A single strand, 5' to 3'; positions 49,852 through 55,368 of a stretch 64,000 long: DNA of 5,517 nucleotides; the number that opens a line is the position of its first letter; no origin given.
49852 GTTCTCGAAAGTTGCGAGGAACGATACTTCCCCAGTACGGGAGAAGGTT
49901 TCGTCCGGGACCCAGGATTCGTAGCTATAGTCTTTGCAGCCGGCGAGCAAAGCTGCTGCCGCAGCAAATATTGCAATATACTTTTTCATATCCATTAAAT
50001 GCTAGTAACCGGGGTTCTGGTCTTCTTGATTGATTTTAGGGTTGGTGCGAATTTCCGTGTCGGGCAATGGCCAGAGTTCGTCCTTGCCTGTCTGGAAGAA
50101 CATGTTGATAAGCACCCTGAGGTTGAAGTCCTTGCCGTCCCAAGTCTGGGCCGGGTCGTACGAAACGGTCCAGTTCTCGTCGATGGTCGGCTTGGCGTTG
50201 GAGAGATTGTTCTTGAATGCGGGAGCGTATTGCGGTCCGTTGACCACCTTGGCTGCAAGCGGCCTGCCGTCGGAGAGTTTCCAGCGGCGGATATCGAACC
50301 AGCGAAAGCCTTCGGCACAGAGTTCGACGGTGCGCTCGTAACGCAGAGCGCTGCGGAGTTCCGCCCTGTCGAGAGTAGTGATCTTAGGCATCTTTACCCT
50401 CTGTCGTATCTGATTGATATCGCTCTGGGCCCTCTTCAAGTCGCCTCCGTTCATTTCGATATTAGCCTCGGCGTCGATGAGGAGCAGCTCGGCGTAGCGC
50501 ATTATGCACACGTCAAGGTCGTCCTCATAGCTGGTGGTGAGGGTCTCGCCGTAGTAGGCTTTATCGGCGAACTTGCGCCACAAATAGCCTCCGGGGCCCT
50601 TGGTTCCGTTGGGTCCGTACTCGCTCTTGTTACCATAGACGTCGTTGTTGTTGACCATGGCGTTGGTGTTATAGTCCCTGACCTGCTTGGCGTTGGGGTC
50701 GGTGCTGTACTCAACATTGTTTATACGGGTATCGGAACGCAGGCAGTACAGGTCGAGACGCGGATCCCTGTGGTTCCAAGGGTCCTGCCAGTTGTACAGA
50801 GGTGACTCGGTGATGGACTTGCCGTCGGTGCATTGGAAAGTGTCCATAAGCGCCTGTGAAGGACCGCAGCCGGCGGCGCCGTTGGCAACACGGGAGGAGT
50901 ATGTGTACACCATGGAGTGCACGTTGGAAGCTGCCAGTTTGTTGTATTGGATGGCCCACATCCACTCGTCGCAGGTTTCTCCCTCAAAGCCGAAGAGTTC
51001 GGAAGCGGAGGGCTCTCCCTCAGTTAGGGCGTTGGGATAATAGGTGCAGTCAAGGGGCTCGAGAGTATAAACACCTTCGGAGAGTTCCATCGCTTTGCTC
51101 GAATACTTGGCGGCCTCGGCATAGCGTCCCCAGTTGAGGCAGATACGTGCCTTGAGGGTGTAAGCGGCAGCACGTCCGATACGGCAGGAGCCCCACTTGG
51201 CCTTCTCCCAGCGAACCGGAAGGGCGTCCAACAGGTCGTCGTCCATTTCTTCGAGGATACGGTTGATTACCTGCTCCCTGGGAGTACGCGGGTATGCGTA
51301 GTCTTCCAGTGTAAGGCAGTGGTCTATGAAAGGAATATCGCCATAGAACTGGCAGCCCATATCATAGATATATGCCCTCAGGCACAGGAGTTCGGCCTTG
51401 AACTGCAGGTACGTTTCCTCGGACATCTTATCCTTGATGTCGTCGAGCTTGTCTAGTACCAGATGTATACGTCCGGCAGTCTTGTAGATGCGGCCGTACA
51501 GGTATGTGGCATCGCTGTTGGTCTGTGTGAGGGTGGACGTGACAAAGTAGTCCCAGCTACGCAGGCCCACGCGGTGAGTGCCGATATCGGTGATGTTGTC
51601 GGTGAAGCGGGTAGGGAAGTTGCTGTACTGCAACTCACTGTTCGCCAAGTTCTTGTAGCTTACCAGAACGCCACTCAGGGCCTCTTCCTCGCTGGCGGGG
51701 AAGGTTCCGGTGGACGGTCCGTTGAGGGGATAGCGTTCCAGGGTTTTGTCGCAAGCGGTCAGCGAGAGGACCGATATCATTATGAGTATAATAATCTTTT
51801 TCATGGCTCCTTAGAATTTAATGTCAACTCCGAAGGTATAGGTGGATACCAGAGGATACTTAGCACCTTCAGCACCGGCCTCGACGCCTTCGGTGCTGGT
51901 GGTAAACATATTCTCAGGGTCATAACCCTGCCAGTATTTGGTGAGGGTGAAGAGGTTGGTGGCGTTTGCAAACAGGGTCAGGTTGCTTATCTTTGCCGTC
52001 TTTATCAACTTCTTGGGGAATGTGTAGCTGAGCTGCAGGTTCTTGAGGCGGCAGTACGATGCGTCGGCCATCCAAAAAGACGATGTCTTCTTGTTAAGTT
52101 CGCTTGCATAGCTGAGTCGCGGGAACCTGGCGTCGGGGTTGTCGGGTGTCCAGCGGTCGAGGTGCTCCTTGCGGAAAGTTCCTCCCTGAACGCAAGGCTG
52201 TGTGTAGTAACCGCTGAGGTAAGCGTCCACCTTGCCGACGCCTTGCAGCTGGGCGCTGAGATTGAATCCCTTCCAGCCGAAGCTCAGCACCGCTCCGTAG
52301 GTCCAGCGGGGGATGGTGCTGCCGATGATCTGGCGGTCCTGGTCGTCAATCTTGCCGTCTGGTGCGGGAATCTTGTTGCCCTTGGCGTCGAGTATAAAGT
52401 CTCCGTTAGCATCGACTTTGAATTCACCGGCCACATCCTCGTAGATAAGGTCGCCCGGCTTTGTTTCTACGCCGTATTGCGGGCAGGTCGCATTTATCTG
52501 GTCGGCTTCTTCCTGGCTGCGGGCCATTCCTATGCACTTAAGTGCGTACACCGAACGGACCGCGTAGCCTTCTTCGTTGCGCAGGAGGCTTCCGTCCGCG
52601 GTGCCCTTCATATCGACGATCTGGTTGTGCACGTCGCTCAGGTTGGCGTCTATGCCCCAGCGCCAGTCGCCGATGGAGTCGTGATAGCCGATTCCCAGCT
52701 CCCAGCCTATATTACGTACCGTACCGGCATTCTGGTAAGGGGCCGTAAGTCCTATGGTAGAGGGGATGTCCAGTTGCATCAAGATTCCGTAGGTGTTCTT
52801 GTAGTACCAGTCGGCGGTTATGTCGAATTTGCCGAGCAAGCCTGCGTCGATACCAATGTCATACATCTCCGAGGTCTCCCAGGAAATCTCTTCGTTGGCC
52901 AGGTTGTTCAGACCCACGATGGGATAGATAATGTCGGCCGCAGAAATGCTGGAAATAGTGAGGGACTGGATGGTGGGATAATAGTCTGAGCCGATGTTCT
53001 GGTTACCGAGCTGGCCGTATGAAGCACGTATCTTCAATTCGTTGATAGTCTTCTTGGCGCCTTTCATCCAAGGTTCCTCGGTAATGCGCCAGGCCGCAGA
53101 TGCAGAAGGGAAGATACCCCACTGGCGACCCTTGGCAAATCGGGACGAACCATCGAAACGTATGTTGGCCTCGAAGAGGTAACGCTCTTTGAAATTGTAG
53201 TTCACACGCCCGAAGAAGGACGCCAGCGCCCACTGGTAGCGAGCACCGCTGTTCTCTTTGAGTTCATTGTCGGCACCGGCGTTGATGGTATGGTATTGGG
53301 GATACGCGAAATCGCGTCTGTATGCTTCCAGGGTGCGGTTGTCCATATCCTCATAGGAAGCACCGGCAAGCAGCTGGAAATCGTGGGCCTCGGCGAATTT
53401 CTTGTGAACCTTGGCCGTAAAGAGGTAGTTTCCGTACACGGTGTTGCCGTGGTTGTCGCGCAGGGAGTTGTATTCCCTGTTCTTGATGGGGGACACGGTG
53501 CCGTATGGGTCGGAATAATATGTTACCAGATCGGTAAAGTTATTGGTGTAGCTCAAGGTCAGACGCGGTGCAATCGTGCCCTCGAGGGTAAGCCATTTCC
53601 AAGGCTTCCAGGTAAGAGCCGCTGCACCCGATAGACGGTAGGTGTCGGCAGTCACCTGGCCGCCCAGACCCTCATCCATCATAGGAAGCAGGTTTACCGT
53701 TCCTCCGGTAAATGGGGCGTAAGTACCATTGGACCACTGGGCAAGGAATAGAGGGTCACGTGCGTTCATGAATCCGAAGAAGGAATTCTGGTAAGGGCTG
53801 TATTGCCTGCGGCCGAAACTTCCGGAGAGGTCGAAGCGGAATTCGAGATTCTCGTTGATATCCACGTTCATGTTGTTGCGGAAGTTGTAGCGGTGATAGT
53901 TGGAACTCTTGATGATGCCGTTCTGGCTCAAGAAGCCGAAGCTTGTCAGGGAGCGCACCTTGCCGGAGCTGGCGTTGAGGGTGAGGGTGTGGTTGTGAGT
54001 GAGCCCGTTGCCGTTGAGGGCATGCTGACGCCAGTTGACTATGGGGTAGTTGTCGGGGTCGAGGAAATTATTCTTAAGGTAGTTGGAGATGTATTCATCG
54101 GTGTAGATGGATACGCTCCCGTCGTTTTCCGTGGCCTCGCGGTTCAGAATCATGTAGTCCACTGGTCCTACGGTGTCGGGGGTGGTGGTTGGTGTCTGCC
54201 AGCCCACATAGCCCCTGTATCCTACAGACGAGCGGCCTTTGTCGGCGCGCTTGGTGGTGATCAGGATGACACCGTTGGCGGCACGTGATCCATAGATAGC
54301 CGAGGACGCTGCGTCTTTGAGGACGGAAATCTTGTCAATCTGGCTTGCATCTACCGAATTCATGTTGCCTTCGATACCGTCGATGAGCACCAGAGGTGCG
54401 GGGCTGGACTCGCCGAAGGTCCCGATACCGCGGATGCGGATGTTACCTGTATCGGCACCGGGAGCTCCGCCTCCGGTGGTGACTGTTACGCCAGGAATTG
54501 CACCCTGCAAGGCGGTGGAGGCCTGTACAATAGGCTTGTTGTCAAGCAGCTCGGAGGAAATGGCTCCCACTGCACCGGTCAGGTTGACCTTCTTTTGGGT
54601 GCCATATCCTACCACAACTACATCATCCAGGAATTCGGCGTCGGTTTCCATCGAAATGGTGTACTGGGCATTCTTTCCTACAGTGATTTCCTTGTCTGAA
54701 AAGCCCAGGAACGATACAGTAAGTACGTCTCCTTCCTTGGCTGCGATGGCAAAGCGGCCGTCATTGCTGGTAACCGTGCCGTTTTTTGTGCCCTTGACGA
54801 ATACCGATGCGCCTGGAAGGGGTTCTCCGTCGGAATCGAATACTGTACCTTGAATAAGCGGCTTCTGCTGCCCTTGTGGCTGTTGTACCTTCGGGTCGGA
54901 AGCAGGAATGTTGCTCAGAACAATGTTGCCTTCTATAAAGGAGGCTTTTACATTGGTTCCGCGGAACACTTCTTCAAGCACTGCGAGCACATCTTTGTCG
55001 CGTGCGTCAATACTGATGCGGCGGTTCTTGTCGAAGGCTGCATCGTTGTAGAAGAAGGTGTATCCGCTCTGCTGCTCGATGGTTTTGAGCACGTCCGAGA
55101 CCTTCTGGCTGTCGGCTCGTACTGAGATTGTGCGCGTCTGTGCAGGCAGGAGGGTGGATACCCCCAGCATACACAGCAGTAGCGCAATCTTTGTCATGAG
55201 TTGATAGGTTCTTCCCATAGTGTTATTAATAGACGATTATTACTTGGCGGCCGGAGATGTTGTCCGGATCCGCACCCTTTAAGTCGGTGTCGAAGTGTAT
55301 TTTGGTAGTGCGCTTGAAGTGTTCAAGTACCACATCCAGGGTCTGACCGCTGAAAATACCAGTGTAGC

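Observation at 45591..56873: SusC/SusD locus with trans-envelope ECF/anti-sigma control but no recognisable carbohydrate-active enzyme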

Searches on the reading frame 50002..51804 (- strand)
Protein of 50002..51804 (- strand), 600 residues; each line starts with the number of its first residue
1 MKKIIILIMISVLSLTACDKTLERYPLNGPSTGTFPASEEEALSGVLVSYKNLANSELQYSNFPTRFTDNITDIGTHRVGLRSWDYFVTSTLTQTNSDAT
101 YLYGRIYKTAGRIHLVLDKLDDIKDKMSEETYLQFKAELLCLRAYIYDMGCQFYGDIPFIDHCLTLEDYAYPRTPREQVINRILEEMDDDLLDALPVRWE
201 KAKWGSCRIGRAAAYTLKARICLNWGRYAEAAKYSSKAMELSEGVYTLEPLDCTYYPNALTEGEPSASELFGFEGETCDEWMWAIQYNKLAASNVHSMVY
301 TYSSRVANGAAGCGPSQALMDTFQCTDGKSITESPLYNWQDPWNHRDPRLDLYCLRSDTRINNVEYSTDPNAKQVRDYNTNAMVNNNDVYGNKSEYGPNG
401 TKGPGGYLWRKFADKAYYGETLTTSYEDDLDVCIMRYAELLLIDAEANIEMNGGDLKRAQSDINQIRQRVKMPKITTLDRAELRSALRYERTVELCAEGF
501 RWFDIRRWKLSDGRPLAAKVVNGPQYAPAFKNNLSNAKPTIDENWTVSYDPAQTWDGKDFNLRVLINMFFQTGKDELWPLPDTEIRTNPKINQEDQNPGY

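Call 3: search_protein_families(library=pfam, proteins=[window:50002-51804:-], max_evalue=0.01)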
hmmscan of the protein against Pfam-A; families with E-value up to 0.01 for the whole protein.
window:50002-51804:- (600 aa): 4 families
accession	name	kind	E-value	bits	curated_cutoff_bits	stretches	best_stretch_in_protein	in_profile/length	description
PF07980.17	SusD_RagB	-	1e-46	160.4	23.1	1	280-600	2-297/297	SusD family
PF14322.12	SusD-like_3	-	2.7e-12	47.8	27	1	40-223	19-191/191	Starch-binding associating with outer membrane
PF12771.13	SusD-like_2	-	0.0032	16.8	27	0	116-188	68-144/415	Starch-binding associating with outer membrane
PF13181.12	TPR_8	-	0.0059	17.1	25.7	1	212-243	1-32/34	Tetratricopeptide repeat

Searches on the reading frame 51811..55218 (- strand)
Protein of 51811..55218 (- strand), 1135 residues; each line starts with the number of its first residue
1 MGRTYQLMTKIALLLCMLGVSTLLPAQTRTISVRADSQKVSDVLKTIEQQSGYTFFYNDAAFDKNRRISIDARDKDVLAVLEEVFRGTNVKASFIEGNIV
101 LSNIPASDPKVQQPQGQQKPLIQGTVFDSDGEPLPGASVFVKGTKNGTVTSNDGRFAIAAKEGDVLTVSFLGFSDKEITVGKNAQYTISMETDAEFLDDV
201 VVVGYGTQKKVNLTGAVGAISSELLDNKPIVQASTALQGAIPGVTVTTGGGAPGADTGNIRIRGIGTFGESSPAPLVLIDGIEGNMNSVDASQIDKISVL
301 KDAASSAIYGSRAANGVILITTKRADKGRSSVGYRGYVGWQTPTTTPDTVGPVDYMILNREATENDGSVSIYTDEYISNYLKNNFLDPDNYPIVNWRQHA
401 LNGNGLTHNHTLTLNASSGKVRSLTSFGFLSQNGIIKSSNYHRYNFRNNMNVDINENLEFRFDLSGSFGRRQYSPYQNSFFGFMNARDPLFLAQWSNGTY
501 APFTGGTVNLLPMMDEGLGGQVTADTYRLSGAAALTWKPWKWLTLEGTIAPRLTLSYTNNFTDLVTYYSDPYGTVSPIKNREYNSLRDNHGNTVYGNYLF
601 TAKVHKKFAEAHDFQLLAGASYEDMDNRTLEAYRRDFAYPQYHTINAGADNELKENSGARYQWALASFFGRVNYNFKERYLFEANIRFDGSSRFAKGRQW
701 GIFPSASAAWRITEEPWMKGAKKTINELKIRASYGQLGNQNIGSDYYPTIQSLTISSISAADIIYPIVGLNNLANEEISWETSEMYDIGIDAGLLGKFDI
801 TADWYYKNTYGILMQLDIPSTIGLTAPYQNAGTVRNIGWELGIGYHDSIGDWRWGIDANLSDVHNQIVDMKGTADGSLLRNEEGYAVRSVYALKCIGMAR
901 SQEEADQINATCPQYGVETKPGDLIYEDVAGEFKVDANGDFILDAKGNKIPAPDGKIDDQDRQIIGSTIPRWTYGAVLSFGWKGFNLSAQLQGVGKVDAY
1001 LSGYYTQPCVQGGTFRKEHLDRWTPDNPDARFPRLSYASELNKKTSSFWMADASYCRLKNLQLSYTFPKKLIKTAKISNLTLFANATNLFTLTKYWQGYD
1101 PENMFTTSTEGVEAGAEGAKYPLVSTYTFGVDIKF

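Call 3: search_protein_families(library=pfam, proteins=[window:51811-55218:-], max_evalue=0.01)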
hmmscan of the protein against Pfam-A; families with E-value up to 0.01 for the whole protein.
window:51811-55218:- (1135 aa): 6 families
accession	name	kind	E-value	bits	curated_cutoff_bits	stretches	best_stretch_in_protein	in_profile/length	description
PF13715.12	CarbopepD_reg_2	-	6.6e-18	65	32.2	1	122-202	1-88/88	CarboxypepD_reg-like domain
PF07715.20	Plug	-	1.4e-17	64.6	23.9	1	210-317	2-107/107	TonB-dependent Receptor Plug Domain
PF13620.12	CarboxypepD_reg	-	9.8e-12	45.5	32.3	1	122-188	2-79/82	Carboxypeptidase regulatory-like domain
PF07660.19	STN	-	4.6e-10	39.6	28.4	1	53-101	1-49/52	Secretin and TonB N terminus short domain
PF25020.1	TTR_TEN1-4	-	0.00023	21.5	27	1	118-180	5-71/86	Teneurin TTR-like domain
PF15976.11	CooC_C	-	0.0069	16.8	29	0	124-164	21-59/93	CS1-pili formation C-terminal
